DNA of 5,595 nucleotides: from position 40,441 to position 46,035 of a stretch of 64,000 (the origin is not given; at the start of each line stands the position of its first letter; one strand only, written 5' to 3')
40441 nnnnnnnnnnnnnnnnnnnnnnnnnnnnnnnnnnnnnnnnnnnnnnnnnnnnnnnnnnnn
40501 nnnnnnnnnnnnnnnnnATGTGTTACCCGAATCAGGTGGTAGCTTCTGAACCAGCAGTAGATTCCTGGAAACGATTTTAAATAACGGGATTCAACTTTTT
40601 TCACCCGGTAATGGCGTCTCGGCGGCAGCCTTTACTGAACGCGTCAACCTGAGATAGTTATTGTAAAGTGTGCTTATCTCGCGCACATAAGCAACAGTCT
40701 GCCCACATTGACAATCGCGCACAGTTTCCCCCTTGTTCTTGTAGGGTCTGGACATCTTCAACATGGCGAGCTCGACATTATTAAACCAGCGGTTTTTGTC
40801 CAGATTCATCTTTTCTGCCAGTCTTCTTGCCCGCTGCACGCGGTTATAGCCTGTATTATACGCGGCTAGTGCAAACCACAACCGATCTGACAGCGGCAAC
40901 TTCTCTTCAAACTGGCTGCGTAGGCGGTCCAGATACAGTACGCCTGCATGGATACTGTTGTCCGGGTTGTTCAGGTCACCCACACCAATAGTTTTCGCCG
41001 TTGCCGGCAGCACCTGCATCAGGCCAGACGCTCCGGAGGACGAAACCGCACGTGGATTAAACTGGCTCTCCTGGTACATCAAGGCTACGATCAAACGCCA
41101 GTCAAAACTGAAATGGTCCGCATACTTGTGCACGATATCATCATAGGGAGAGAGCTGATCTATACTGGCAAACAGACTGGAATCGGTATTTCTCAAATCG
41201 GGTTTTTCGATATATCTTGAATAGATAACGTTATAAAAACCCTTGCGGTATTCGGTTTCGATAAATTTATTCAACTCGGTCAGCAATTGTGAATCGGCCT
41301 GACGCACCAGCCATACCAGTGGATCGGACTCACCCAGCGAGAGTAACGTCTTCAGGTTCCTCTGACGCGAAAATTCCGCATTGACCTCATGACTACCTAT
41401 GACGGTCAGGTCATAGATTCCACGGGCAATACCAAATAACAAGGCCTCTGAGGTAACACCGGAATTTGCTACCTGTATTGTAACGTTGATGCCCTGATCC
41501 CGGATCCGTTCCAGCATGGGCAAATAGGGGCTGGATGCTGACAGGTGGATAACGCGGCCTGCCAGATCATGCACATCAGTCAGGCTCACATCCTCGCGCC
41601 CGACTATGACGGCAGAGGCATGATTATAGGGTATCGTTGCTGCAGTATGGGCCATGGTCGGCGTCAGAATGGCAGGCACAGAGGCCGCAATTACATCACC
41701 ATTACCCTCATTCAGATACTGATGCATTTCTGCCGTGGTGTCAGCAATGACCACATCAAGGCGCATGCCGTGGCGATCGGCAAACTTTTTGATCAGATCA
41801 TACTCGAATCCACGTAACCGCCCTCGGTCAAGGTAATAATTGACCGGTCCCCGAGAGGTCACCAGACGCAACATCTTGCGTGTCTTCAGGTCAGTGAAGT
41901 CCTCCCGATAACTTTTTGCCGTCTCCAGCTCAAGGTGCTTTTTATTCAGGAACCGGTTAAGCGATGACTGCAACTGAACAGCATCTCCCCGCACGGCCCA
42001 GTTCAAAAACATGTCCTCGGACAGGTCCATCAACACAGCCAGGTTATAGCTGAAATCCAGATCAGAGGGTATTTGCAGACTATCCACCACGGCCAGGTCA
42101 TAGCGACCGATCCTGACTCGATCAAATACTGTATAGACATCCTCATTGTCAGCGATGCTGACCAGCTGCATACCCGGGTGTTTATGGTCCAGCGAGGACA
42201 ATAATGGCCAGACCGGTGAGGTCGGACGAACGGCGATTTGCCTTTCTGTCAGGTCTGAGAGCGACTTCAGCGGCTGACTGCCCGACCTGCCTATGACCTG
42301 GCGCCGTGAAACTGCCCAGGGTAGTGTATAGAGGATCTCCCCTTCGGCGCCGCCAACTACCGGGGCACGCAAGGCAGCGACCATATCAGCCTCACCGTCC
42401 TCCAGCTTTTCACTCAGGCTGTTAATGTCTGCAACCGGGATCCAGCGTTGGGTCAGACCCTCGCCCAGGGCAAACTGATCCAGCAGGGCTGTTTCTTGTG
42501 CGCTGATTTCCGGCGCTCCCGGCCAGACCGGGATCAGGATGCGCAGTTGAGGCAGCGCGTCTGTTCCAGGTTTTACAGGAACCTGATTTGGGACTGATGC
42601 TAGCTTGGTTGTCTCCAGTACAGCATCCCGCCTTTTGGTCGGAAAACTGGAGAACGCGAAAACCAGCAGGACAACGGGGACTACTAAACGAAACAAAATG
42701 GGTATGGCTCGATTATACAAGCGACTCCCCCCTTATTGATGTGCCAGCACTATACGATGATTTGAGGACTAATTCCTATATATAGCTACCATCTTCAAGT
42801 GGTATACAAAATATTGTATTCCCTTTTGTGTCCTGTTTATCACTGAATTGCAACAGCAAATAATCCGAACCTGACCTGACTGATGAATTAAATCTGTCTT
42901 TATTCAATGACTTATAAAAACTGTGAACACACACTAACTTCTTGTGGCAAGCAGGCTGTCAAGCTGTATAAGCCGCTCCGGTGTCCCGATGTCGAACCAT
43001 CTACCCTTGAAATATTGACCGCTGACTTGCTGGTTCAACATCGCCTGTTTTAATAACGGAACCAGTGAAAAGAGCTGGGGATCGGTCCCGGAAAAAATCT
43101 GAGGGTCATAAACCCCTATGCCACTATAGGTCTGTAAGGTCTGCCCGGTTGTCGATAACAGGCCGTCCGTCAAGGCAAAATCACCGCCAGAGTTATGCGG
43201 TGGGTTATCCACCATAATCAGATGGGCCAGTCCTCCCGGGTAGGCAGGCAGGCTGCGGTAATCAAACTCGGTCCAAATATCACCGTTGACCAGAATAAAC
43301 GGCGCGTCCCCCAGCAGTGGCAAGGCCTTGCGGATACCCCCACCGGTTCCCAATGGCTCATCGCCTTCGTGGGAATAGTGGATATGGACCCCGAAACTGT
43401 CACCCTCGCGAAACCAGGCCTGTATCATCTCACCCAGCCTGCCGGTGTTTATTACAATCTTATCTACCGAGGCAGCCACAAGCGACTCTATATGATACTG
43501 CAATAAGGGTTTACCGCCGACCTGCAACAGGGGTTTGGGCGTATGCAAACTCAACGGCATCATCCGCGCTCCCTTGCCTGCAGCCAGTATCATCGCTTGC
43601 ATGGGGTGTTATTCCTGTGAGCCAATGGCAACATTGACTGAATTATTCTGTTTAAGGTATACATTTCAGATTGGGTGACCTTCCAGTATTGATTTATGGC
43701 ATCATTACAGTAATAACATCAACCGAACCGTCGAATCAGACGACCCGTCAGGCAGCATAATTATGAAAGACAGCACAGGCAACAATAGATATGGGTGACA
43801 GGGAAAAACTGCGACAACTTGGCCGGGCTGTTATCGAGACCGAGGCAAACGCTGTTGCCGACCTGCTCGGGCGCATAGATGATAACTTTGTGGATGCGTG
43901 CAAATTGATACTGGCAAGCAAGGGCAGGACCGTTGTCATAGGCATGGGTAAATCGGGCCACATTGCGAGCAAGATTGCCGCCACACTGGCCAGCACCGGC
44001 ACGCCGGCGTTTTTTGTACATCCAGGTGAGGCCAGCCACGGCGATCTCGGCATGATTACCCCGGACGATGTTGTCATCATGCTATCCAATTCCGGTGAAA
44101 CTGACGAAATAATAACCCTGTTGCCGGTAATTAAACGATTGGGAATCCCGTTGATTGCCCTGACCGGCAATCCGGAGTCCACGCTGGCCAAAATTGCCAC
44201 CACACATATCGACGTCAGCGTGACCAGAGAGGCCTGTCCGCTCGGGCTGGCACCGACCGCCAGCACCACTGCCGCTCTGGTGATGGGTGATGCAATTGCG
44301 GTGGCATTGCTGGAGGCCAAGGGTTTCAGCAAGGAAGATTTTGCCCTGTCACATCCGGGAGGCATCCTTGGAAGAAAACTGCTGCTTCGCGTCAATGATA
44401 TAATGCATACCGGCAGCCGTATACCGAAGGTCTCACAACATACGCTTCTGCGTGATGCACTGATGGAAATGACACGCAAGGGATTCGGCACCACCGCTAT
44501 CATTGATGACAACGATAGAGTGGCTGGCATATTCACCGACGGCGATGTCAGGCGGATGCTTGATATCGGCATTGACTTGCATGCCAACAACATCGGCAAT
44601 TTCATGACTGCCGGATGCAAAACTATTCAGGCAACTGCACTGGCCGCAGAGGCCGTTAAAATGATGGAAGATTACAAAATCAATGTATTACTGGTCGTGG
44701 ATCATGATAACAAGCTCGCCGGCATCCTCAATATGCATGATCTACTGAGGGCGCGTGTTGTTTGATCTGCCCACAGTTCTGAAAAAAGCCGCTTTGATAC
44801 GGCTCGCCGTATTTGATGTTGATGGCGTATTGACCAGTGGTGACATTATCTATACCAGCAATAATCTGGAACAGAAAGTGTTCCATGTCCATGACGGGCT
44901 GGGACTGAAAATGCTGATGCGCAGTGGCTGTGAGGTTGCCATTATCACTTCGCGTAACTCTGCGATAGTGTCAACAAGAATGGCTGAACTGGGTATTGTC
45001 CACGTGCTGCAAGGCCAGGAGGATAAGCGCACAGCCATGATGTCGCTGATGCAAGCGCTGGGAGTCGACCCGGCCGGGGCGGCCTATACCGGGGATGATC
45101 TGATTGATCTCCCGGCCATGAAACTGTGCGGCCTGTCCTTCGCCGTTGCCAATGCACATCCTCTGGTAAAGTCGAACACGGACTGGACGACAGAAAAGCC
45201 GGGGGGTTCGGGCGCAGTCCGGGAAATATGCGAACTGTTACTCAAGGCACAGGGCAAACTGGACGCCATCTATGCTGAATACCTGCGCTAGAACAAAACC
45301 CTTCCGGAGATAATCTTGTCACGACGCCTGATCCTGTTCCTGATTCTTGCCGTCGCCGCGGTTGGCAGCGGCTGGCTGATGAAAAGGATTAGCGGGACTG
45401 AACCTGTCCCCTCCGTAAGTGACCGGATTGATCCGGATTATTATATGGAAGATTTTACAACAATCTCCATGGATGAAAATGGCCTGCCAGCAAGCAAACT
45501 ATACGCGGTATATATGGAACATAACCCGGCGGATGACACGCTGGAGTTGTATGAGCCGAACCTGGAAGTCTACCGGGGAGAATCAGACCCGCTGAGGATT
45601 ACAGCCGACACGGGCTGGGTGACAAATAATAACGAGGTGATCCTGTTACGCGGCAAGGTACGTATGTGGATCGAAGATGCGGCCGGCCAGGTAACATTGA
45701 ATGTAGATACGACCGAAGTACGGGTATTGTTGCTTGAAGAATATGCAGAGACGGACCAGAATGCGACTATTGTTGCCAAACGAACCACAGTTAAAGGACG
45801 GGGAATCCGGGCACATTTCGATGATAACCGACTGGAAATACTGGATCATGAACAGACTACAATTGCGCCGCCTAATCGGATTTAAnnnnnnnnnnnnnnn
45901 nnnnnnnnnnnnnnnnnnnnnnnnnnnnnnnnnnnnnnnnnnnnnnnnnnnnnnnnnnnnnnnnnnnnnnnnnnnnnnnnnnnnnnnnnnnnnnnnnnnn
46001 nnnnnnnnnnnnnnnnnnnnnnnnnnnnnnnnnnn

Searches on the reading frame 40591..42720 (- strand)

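Call 56: search_protein_families(library=pfam, proteins=[window:40591-42720:-], max_evalue=1e-8)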
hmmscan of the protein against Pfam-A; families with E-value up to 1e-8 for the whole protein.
window:40591-42720:- (709 aa): 2 families
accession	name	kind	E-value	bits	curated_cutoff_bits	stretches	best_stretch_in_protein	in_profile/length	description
PF01464.25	SLT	-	8e-28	96.8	21.3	1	530-637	3-110/117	Transglycosylase SLT domain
PF00497.25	SBP_bac_3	-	3.4e-15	56.4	26.4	1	291-505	10-131/132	Bacterial extracellular solute-binding proteins, family 3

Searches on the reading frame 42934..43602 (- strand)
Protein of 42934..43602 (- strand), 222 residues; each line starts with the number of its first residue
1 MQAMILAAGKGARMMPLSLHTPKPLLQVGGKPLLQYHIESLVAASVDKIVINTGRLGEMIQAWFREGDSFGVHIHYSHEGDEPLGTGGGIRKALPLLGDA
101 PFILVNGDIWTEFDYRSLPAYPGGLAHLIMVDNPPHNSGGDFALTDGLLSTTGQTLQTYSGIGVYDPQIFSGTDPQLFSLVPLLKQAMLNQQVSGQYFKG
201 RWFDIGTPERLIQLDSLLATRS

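Call 56: search_protein_families(library=pfam, proteins=[window:42934-43602:-], max_evalue=1e-8)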
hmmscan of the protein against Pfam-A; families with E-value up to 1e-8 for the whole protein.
window:42934-43602:- (222 aa): 2 families
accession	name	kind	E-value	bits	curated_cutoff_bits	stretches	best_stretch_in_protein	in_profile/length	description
PF00483.29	NTP_transferase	-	1.2e-23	84.4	21.2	1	3-117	2-119/245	Nucleotidyl transferase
PF12804.13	NTP_transf_3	-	1.6e-13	51.6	27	1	3-108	1-95/160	MobA-like NTP transferase domain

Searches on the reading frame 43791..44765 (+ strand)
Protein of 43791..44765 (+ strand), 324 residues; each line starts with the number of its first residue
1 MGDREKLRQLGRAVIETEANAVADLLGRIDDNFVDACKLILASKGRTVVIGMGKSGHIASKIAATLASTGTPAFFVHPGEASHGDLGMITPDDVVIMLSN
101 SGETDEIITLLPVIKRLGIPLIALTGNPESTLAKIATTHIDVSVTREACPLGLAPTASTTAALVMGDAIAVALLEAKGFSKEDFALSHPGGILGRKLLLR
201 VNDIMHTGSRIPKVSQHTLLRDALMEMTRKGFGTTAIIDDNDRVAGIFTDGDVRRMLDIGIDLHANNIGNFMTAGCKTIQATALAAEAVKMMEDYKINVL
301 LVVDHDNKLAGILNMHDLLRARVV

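Call 57: search_protein_families(library=pfam, proteins=[window:43791-44765:+], max_evalue=1e-8)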
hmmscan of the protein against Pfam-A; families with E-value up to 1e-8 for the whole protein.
window:43791-44765:+ (324 aa): 2 families
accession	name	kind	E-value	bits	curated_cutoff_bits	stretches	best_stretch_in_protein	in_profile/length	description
PF01380.27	SIS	-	1.2e-30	106.4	25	1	41-172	2-131/131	SIS domain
PF00571.33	CBS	-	2.4e-19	69.8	24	1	268-322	1-55/57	CBS domain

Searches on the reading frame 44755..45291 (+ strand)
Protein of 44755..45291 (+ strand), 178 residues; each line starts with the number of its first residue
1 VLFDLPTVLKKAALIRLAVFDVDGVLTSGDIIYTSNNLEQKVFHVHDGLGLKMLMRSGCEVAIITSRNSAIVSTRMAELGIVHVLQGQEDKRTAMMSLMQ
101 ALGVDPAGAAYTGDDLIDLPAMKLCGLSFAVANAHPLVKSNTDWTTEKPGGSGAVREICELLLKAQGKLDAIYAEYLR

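Call 57: search_protein_families(library=pfam, proteins=[window:44755-45291:+], max_evalue=1e-8)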
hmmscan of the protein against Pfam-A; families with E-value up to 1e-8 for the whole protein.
window:44755-45291:+ (178 aa): 1 family
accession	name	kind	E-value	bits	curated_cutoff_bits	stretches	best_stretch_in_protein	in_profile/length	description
PF08282.18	Hydrolase_3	-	4.3e-11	43.5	20.9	1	77-150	174-247/255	haloacid dehalogenase-like hydrolase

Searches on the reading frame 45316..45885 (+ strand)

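Call 57: search_protein_families(library=pfam, proteins=[window:45316-45885:+], max_evalue=1e-8)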
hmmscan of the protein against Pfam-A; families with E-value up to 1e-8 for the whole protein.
window:45316-45885:+ (189 aa): 1 family
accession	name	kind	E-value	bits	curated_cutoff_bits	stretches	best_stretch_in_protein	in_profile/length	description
PF06835.18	LptC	-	5.5e-32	111.2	21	1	10-183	3-174/175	Lipopolysaccharide-assembly, LptC-related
